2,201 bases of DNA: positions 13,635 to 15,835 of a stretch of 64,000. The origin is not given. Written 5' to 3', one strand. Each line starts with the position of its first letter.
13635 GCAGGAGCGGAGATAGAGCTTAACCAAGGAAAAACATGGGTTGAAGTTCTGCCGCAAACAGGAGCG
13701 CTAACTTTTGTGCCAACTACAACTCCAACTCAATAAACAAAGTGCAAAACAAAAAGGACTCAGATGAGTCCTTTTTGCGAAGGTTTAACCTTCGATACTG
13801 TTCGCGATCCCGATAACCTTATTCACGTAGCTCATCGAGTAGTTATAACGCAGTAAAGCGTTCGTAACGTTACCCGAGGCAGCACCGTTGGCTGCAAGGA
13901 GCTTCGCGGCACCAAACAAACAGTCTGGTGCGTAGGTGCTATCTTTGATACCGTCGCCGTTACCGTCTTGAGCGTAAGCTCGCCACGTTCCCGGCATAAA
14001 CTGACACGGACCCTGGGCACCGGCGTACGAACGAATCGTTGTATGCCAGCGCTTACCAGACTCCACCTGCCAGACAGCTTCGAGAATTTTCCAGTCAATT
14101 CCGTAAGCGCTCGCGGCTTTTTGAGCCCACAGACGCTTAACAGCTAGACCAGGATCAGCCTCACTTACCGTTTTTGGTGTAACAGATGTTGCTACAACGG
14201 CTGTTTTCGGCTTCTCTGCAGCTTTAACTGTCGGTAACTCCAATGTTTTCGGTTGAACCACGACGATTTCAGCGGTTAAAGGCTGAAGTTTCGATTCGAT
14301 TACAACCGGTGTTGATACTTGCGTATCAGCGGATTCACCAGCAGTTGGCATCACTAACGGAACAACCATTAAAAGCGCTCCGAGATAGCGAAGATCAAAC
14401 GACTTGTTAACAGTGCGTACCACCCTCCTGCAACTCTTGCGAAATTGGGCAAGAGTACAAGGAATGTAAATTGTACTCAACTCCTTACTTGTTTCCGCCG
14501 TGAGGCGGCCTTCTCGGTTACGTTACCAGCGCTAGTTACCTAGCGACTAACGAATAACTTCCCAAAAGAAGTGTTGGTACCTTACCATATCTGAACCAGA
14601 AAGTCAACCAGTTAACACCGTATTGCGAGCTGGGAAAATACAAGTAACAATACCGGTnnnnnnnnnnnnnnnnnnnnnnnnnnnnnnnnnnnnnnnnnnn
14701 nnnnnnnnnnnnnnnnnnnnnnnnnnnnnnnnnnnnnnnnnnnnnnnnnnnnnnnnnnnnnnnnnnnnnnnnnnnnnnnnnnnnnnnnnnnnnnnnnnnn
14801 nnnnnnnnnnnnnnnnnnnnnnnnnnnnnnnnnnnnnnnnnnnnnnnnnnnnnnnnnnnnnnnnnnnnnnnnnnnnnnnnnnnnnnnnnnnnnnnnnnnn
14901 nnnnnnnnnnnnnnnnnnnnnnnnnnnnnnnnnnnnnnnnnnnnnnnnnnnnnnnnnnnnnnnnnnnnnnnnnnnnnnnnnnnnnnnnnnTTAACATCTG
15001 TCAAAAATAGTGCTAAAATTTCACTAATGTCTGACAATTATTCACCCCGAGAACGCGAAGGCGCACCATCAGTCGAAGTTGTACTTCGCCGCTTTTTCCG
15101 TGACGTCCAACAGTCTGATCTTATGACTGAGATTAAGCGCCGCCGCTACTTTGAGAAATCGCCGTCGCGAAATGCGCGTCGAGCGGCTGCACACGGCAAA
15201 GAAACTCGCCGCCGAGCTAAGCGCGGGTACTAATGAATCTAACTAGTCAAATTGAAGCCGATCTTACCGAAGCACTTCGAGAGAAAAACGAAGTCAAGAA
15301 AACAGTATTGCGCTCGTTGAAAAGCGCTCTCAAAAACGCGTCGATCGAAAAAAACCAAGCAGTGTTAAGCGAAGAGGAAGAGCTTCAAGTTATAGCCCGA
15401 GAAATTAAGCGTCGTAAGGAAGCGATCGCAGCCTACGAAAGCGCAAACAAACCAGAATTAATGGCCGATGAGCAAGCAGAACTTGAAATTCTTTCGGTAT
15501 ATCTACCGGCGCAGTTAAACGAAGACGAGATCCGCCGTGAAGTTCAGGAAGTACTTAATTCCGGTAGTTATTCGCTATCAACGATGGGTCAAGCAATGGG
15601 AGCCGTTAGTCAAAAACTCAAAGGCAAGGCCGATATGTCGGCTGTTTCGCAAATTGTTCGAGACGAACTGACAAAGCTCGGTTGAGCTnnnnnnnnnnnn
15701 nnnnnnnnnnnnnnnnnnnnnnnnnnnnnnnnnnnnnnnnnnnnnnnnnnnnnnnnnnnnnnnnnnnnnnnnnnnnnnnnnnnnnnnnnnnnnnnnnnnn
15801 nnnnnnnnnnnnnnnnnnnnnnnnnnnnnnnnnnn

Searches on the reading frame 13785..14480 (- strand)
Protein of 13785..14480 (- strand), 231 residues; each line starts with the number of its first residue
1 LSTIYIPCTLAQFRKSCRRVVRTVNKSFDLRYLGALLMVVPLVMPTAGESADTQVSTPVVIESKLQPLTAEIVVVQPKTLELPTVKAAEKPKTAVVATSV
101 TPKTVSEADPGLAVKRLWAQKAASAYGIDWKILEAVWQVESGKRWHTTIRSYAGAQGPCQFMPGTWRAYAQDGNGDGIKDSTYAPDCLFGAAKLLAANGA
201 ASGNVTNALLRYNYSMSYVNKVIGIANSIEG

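Call 39: search_protein_families(library=pfam, proteins=[window:13785-14480:-], max_evalue=0.001)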
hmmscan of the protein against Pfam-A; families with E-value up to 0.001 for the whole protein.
window:13785-14480:- (231 aa): 2 families
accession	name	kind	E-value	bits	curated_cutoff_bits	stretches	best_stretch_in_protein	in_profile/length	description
PF13406.11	SLT_2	-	1e-14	54.9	24.3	1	151-203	151-204/292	Transglycosylase SLT domain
PF01464.25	SLT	-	4.1e-08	33.2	21.3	1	119-225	3-107/117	Transglycosylase SLT domain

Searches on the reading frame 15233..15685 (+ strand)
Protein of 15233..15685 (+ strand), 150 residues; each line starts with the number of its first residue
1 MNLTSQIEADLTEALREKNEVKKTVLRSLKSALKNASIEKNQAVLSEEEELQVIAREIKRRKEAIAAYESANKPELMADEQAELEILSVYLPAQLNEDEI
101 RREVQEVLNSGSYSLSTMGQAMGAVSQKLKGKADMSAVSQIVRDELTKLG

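Call 39: search_protein_families(library=pfam, proteins=[window:15233-15685:+], max_evalue=0.001)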
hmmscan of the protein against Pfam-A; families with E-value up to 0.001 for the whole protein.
window:15233-15685:+ (150 aa): 1 family
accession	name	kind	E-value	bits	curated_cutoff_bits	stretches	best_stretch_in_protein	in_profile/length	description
PF09424.15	YqeY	-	1.7e-40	138.8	27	1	5-146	2-143/143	Yqey-like protein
